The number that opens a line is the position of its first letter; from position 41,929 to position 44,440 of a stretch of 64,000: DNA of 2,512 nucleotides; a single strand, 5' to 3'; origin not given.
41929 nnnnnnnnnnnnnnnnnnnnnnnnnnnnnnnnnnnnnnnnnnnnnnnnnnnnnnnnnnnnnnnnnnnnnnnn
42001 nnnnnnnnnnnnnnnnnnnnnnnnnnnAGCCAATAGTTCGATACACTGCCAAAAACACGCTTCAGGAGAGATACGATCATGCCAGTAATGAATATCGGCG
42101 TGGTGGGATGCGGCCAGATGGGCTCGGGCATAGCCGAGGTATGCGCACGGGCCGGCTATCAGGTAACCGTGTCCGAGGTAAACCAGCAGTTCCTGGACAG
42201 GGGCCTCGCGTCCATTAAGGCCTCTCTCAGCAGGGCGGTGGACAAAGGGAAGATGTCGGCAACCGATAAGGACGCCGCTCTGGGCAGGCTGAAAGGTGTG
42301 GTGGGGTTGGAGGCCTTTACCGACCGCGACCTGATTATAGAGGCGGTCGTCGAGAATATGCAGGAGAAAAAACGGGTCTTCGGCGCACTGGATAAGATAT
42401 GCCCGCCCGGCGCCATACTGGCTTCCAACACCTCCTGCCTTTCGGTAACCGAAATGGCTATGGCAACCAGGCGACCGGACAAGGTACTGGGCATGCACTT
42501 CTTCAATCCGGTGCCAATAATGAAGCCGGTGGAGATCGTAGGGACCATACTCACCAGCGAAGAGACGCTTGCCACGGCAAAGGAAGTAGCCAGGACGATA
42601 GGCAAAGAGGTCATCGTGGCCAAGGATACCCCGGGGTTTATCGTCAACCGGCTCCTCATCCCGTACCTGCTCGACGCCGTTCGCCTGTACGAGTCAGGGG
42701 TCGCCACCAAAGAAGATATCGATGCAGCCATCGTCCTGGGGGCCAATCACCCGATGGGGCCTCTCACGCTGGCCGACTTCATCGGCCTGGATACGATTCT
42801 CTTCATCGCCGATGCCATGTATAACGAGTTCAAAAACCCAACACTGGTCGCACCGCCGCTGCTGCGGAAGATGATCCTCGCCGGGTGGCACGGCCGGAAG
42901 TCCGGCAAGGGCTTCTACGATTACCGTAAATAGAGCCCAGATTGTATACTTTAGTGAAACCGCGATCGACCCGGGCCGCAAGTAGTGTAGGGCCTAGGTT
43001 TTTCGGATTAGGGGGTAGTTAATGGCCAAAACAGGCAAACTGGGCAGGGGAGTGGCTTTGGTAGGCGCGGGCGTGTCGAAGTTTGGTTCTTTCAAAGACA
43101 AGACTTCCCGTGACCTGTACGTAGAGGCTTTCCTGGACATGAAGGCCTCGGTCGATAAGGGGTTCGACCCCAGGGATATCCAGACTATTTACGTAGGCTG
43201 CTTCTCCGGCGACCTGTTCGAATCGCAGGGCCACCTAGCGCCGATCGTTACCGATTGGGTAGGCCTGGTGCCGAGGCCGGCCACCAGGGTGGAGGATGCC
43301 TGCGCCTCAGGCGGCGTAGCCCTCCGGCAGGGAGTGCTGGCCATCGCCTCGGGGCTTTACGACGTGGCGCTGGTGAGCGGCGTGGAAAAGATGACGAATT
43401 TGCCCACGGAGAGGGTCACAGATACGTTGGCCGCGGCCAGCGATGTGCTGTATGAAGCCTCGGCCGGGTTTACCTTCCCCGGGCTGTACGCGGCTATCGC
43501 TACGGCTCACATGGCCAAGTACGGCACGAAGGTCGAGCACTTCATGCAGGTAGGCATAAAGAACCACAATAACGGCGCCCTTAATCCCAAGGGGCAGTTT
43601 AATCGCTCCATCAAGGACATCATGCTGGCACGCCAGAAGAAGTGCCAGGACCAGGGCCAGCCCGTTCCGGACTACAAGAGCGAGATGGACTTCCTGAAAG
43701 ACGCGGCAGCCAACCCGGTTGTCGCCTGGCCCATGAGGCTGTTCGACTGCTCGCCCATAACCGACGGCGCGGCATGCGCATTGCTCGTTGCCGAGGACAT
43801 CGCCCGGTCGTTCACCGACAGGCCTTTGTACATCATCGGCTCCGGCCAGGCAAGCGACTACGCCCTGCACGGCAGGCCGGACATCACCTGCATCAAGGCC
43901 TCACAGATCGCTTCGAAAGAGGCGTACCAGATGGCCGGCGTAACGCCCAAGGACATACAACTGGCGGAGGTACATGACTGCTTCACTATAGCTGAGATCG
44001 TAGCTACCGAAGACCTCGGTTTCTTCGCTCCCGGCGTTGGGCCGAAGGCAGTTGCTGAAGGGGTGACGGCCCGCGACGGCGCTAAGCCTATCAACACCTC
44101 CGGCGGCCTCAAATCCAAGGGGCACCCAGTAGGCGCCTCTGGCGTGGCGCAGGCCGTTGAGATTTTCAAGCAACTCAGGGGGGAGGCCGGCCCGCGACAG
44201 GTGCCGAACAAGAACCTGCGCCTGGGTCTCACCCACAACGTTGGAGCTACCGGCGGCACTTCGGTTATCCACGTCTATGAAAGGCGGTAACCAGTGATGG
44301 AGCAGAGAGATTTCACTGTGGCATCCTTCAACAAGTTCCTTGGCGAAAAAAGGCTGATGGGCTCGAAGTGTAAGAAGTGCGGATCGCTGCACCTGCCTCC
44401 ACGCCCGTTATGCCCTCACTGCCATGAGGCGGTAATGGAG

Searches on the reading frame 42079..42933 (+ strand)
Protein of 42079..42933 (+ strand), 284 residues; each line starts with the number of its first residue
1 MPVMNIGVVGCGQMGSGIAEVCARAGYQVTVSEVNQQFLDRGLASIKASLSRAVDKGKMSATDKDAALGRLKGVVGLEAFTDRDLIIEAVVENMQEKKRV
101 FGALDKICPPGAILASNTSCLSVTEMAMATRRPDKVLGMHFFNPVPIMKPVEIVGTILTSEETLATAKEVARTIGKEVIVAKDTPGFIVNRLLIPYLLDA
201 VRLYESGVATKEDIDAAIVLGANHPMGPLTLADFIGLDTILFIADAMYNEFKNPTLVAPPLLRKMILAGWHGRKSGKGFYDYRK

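Call 75: search_protein_families(library=pfam, proteins=[window:42079-42933:+])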
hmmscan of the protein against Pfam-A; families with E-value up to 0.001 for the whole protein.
window:42079-42933:+ (284 aa): 4 families
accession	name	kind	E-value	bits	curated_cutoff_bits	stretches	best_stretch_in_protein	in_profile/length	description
PF02737.24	3HCDH_N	-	1.3e-63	214.7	22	1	5-184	1-180/180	3-hydroxyacyl-CoA dehydrogenase, NAD binding domain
PF00725.27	3HCDH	-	4.3e-32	110.9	22.1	1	186-282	1-97/97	3-hydroxyacyl-CoA dehydrogenase, C-terminal domain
PF03446.21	NAD_binding_2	-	1.1e-05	25.9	21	1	5-45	1-41/161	NAD binding domain of 6-phosphogluconate dehydrogenase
PF03807.23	F420_oxidored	-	0.00016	22.7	21.6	1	6-40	2-38/94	NADP oxidoreductase coenzyme F420-dependent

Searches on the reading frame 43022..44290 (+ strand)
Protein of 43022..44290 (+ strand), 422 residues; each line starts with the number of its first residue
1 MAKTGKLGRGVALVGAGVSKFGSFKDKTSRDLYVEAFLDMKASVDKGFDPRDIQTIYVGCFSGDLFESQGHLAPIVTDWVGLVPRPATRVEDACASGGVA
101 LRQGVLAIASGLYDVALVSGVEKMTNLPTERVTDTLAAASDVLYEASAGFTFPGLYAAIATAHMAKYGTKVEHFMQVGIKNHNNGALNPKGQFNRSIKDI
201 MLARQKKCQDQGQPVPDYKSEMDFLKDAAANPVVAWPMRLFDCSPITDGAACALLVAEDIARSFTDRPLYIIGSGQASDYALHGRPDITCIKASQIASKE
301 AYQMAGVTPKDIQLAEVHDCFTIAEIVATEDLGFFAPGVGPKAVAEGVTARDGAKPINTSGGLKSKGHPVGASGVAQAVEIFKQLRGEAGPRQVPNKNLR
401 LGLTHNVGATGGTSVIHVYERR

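Call 75: search_protein_families(library=pfam, proteins=[window:43022-44290:+])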
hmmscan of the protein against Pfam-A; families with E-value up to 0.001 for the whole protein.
window:43022-44290:+ (422 aa): 4 families
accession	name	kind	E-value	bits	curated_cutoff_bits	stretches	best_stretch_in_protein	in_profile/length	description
PF22691.2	Thiolase_C_1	-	2e-45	154.5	28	1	278-421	5-144/144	Thiolase C-terminal domain-like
PF00108.29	Thiolase_N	-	2e-20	73.7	26.4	1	11-259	1-260/260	Thiolase, N-terminal domain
PF02803.24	Thiolase_C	-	1.5e-09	38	27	1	278-388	8-100/123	Thiolase, C-terminal domain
PF00109.32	ketoacyl-synt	-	0.00019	21.5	20.8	1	86-126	166-206/252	Beta-ketoacyl synthase, N-terminal domain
